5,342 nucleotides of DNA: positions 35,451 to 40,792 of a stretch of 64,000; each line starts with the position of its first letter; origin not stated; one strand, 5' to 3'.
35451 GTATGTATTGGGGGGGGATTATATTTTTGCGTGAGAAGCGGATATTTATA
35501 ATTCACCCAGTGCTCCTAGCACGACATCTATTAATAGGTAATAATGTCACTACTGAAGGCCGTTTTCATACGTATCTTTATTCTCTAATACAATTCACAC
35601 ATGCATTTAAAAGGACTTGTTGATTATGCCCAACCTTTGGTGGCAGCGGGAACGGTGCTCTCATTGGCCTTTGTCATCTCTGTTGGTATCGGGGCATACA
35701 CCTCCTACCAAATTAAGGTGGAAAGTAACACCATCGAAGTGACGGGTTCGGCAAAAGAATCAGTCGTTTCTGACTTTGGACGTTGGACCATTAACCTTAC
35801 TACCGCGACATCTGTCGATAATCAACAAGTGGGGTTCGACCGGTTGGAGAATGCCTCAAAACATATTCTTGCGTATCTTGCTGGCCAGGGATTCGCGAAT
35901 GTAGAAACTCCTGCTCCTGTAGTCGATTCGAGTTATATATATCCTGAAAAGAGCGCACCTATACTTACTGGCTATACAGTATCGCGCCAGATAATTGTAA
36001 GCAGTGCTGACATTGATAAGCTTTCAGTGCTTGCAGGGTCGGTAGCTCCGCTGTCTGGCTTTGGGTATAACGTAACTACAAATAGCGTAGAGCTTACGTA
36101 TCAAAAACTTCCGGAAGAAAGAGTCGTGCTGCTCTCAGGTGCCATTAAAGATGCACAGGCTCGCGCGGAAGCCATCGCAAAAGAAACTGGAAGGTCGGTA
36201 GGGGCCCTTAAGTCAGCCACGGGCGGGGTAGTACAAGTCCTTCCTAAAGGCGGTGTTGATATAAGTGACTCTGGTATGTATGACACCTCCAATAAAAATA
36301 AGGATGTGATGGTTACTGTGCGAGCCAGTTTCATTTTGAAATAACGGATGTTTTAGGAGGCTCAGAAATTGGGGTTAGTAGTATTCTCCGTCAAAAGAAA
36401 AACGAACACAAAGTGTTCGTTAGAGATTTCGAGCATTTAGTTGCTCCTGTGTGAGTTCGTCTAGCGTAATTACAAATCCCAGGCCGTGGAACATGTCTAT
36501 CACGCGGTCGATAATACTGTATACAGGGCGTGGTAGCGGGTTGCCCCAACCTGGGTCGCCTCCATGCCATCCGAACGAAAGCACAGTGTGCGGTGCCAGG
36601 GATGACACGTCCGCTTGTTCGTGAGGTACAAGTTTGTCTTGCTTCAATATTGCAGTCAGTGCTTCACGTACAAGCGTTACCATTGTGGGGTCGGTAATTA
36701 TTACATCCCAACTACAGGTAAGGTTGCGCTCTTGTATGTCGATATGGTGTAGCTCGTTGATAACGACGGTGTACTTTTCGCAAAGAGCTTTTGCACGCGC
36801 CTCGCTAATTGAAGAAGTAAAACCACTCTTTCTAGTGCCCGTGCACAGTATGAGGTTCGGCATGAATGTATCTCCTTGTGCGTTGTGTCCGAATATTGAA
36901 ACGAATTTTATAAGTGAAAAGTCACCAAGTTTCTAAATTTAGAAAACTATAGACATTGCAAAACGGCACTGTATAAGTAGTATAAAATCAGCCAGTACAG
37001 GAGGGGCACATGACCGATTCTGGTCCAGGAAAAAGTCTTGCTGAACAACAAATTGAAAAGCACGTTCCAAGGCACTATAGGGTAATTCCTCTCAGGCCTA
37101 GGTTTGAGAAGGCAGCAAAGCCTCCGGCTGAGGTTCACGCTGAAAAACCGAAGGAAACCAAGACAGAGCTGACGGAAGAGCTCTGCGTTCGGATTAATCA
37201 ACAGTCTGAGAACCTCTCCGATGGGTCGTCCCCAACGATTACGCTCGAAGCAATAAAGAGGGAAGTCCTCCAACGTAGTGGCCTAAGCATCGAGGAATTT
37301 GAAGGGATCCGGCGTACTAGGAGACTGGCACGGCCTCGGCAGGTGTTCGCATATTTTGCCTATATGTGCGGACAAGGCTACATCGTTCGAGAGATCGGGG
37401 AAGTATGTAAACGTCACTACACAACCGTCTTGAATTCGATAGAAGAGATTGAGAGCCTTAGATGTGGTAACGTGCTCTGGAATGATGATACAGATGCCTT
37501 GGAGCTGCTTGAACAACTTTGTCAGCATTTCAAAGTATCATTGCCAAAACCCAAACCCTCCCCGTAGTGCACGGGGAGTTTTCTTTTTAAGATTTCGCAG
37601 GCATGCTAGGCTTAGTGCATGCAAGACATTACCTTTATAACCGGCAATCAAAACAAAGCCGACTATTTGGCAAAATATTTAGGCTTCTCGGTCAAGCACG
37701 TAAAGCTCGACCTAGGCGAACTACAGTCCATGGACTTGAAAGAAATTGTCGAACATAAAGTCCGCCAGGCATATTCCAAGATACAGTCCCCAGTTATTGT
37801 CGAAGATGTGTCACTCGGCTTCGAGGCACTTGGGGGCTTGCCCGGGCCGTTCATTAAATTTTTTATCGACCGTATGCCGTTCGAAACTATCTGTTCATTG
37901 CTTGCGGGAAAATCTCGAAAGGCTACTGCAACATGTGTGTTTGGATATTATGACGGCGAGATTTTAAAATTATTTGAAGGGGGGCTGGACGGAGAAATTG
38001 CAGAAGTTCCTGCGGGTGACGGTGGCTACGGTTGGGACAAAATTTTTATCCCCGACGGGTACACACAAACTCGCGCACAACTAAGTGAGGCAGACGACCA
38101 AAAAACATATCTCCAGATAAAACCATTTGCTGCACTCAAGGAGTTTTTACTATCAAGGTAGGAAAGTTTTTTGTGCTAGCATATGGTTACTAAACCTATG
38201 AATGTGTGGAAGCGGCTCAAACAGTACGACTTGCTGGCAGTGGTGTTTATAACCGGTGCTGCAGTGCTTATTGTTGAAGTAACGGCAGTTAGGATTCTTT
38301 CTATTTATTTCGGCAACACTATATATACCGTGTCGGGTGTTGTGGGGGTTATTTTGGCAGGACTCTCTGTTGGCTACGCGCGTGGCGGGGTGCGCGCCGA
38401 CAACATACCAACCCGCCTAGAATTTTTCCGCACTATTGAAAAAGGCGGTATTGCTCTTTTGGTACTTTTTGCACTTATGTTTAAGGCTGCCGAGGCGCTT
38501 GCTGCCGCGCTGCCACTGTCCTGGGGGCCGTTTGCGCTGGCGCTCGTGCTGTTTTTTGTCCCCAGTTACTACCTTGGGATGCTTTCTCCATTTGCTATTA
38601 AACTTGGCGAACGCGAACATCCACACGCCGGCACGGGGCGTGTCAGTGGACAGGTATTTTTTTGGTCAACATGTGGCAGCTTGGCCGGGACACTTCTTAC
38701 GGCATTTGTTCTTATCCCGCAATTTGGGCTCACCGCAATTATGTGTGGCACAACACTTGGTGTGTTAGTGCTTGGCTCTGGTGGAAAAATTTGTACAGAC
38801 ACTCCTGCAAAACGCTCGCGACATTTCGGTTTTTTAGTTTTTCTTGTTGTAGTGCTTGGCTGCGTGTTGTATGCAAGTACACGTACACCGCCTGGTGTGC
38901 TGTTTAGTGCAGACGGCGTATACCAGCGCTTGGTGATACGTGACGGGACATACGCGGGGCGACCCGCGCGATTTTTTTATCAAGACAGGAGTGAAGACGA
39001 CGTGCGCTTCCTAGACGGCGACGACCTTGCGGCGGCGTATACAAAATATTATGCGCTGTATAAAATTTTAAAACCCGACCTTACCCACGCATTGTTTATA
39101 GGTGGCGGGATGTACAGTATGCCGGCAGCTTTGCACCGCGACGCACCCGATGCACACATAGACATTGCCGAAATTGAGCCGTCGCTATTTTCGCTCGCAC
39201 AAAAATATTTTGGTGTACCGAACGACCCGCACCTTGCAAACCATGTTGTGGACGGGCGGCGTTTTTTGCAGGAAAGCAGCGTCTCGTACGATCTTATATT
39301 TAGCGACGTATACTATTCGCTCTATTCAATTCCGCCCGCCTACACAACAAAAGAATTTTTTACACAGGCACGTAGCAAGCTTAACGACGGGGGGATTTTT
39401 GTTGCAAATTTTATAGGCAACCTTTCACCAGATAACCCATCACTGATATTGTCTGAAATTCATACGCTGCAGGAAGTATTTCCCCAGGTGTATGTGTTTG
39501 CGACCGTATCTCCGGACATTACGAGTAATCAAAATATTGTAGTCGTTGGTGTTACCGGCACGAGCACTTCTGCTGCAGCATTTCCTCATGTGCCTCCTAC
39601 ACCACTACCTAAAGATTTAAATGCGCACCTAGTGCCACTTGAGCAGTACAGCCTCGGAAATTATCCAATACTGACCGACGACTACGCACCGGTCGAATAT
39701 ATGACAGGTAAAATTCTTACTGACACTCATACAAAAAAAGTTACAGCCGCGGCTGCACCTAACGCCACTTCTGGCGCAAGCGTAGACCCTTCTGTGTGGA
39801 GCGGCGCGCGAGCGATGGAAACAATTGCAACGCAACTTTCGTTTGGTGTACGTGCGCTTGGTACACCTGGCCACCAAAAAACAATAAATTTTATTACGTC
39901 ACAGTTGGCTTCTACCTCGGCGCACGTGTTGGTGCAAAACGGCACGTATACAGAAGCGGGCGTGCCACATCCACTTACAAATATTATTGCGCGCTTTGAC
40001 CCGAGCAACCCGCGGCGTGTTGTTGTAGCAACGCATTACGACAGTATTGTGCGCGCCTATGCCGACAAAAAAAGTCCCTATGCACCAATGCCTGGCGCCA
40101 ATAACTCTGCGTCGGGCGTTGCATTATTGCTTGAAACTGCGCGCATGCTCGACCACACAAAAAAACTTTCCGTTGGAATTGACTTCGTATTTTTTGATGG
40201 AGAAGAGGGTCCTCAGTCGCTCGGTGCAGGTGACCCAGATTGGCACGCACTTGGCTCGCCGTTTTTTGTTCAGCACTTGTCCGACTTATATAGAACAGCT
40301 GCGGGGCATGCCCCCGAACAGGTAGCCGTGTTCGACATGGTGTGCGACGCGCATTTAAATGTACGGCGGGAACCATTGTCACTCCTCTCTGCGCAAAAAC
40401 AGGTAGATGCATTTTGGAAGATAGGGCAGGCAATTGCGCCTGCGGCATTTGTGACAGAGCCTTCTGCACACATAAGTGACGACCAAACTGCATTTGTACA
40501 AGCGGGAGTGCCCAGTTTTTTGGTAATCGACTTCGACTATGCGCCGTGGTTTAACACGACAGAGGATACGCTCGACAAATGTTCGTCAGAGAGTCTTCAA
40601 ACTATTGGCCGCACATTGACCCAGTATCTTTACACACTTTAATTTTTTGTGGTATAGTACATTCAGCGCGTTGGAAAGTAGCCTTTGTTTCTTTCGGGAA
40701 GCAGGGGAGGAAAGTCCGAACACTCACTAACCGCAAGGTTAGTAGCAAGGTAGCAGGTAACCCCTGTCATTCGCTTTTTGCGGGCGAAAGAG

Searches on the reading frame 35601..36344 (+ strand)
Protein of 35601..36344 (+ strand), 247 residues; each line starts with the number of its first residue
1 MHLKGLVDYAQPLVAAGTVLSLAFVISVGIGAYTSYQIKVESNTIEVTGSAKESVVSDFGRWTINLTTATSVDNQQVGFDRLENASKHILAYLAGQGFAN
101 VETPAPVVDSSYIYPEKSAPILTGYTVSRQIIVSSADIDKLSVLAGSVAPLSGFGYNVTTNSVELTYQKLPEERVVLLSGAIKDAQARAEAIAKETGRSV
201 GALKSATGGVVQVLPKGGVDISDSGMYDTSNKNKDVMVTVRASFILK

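Call 24: search_protein_families(library=pfam, proteins=[window:35601-36344:+], max_evalue=0.00001)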
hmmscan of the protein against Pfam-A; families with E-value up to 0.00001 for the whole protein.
window:35601-36344:+ (247 aa): 1 family
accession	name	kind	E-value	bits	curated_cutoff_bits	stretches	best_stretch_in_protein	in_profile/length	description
PF04402.19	SIMPL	-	2.8e-19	70.6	25.2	1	45-208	1-160/205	Protein of unknown function (DUF541)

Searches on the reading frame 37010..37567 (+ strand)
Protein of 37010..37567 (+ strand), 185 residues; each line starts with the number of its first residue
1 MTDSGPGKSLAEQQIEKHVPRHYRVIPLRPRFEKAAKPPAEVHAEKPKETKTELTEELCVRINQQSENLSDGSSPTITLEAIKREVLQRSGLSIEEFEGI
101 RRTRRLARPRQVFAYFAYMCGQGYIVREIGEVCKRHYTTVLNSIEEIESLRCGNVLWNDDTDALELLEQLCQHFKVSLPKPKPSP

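Call 24: search_protein_families(library=pfam, proteins=[window:37010-37567:+], max_evalue=0.00001)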
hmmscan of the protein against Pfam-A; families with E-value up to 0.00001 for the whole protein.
window:37010-37567:+ (185 aa): 1 family
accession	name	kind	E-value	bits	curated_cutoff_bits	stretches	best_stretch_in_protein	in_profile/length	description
PF08299.17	Bac_DnaA_C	-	4.6e-11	43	31.5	1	80-147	2-69/69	Bacterial dnaA protein helix-turn-helix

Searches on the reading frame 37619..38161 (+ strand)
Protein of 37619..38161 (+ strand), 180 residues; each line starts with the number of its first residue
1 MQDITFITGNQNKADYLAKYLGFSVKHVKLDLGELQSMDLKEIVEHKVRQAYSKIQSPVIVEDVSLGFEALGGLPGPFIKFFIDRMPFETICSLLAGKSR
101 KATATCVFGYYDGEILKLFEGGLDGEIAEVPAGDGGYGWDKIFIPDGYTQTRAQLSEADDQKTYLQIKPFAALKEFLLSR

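Call 24: search_protein_families(library=pfam, proteins=[window:37619-38161:+], max_evalue=0.00001)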
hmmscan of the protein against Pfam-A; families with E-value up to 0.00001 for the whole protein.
window:37619-38161:+ (180 aa): 1 family
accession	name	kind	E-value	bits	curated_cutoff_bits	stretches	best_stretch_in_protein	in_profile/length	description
PF01725.21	Ham1p_like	-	3.5e-33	115.5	22.5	1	4-175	1-185/186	Ham1 family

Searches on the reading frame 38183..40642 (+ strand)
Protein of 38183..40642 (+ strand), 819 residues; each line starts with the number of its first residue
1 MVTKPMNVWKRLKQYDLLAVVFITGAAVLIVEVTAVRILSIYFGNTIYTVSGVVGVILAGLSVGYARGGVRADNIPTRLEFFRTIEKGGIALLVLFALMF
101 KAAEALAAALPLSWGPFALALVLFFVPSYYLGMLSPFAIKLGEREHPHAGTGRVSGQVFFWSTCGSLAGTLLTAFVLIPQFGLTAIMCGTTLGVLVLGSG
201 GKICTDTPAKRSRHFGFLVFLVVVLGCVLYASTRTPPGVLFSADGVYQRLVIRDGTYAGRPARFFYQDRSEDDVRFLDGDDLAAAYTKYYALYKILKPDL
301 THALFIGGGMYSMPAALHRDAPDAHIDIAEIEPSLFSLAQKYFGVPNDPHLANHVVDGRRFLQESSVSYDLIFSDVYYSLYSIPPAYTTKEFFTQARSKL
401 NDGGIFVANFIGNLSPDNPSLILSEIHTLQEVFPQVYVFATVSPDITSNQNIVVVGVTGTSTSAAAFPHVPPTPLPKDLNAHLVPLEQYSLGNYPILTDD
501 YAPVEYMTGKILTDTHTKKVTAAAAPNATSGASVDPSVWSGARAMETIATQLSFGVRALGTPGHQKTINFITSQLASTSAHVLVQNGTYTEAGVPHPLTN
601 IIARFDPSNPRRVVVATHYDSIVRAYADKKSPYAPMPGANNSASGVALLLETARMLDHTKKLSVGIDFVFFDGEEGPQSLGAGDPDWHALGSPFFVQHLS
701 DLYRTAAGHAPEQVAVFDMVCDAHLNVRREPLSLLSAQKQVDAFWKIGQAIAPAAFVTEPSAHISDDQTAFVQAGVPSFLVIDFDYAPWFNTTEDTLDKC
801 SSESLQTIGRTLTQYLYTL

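Call 24: search_protein_families(library=pfam, proteins=[window:38183-40642:+], max_evalue=0.00001)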
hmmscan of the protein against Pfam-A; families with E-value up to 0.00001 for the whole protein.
window:38183-40642:+ (819 aa): 2 families
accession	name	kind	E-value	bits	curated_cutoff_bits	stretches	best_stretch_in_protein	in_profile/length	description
PF04389.22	Peptidase_M28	-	1.4e-24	87.4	21.3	1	600-815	1-192/193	Peptidase family M28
PF01564.23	Spermine_synth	-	4.7e-08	33.2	22.9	1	296-456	15-176/186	Spermine/spermidine synthase domain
